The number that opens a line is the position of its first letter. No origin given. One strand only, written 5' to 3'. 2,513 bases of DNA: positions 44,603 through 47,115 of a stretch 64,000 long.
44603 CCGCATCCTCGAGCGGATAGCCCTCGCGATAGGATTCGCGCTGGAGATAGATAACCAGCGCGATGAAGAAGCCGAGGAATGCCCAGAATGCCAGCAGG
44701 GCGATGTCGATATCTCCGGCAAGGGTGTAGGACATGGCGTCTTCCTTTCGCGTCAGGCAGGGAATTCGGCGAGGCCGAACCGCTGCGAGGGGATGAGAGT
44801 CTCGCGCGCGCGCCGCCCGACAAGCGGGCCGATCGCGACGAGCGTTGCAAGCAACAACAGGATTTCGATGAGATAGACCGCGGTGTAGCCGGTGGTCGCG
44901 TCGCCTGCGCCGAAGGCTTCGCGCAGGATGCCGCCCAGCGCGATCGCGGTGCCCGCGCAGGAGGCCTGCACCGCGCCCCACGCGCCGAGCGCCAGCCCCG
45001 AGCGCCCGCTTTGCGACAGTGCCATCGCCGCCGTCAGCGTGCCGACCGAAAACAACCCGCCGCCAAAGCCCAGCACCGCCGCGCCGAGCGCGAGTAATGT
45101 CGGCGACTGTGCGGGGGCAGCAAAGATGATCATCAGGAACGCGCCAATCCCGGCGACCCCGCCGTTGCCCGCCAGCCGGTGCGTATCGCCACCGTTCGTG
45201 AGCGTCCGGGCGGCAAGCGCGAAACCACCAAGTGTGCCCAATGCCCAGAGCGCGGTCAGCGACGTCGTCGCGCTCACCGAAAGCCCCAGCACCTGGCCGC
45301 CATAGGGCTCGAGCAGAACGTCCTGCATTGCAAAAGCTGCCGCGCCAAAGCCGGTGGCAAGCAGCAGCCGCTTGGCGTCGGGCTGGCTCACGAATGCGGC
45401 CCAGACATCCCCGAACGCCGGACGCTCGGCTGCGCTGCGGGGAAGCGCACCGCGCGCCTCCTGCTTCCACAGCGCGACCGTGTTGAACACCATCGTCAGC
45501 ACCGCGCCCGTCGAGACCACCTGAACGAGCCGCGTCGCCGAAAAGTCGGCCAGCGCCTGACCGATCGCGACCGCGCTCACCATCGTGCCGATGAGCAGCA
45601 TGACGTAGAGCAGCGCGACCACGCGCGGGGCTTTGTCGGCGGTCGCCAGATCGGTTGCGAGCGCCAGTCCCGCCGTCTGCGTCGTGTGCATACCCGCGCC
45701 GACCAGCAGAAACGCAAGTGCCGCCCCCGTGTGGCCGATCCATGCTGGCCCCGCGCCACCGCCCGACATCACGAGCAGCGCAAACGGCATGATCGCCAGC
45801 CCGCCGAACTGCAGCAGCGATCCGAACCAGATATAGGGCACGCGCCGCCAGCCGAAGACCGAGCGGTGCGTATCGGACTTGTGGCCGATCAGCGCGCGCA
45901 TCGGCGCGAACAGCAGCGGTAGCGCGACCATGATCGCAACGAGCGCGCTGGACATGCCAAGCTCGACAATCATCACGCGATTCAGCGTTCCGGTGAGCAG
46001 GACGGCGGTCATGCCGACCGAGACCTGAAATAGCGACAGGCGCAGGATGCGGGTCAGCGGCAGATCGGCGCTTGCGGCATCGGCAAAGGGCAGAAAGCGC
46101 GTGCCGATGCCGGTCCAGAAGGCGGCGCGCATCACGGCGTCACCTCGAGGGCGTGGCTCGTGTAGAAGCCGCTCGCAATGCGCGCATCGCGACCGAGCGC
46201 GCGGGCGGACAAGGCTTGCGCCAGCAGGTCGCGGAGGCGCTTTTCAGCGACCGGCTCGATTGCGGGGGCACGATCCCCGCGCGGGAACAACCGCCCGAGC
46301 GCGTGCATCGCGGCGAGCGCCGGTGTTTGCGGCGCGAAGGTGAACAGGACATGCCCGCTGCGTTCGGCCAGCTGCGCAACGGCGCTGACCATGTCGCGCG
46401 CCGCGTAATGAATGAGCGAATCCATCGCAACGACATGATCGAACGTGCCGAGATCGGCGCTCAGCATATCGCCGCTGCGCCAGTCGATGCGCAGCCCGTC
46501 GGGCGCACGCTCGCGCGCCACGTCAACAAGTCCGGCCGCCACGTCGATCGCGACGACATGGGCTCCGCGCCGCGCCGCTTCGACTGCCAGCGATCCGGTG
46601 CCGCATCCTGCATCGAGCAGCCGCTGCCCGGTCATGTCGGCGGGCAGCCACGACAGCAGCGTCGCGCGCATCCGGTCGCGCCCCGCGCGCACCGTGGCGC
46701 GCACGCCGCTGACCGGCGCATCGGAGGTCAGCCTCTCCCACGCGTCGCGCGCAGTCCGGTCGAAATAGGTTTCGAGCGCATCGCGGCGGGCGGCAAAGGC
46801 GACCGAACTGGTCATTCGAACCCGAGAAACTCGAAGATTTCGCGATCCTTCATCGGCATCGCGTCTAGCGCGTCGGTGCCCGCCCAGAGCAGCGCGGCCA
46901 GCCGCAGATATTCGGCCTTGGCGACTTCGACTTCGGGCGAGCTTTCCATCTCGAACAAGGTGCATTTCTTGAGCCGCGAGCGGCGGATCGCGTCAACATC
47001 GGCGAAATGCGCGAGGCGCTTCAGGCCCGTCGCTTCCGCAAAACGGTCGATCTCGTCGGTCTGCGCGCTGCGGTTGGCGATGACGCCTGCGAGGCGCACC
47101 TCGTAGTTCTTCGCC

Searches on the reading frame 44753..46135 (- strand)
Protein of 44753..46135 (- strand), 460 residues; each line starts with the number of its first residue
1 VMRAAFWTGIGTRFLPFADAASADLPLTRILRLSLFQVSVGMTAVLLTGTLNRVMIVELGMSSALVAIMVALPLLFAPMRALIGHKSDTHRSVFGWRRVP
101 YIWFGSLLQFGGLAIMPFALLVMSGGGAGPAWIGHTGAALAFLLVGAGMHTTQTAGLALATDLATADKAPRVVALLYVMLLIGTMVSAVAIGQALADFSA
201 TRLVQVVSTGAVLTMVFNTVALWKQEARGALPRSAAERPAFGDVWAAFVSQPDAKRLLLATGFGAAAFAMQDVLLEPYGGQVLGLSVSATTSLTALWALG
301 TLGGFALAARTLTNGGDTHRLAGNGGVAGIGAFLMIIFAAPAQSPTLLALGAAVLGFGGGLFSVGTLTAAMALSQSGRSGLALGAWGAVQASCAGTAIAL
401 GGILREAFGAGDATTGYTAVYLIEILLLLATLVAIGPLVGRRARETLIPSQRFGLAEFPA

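Call 68: search_protein_families(library=pfam, proteins=[window:44753-46135:-], max_evalue=0.001)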
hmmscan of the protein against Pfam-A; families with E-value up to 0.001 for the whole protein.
window:44753-46135:- (460 aa): 3 families
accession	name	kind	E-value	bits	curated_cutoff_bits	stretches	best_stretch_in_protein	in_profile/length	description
PF03209.21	PUCC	-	1.9e-130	436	21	1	50-442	1-400/401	PUCC protein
PF07690.21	MFS_1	-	3.2e-13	49.8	33.4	1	140-340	90-290/347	Major Facilitator Superfamily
PF03092.22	BT1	-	5.3e-08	32.5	22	1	41-237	2-187/432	BT1 family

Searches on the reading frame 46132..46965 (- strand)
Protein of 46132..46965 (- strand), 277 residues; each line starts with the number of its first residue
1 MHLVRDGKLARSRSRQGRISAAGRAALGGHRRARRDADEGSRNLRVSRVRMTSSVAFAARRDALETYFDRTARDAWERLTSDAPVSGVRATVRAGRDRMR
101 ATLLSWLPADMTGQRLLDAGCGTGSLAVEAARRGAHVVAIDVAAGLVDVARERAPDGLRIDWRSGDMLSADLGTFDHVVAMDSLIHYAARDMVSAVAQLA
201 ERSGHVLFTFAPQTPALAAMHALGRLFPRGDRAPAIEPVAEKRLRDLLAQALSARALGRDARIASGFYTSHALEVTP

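Call 68: search_protein_families(library=pfam, proteins=[window:46132-46965:-], max_evalue=0.001)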
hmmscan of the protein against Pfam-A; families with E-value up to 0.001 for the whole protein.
window:46132-46965:- (277 aa): 9 families
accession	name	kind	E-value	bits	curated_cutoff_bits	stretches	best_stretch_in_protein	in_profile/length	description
PF07109.17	Mg-por_mtran_C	-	5.8e-29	100.8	27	1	180-276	1-96/97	Magnesium-protoporphyrin IX methyltransferase C-terminus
PF13649.12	Methyltransf_25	-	7.8e-16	59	27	1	117-200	2-90/97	Methyltransferase domain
PF08241.18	Methyltransf_11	-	4.3e-12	47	21.2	1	117-207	1-94/95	Methyltransferase domain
PF08242.18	Methyltransf_12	-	5.3e-10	40.3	30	1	117-200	1-89/98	Methyltransferase domain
PF13489.12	Methyltransf_23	-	3.1e-08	34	27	1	97-210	7-118/164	Methyltransferase domain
PF13847.12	Methyltransf_31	-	5.3e-08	33.1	27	1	113-192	4-90/145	Methyltransferase domain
PF03602.21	Cons_hypoth95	-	2e-07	31.3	24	1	91-141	20-71/182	Conserved hypothetical protein 95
PF05175.20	MTS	-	6.2e-06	26.4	23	1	100-180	20-104/170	Methyltransferase small domain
PF02353.26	CMAS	-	0.00031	20.6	27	1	112-153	62-104/273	Mycolic acid cyclopropane synthetase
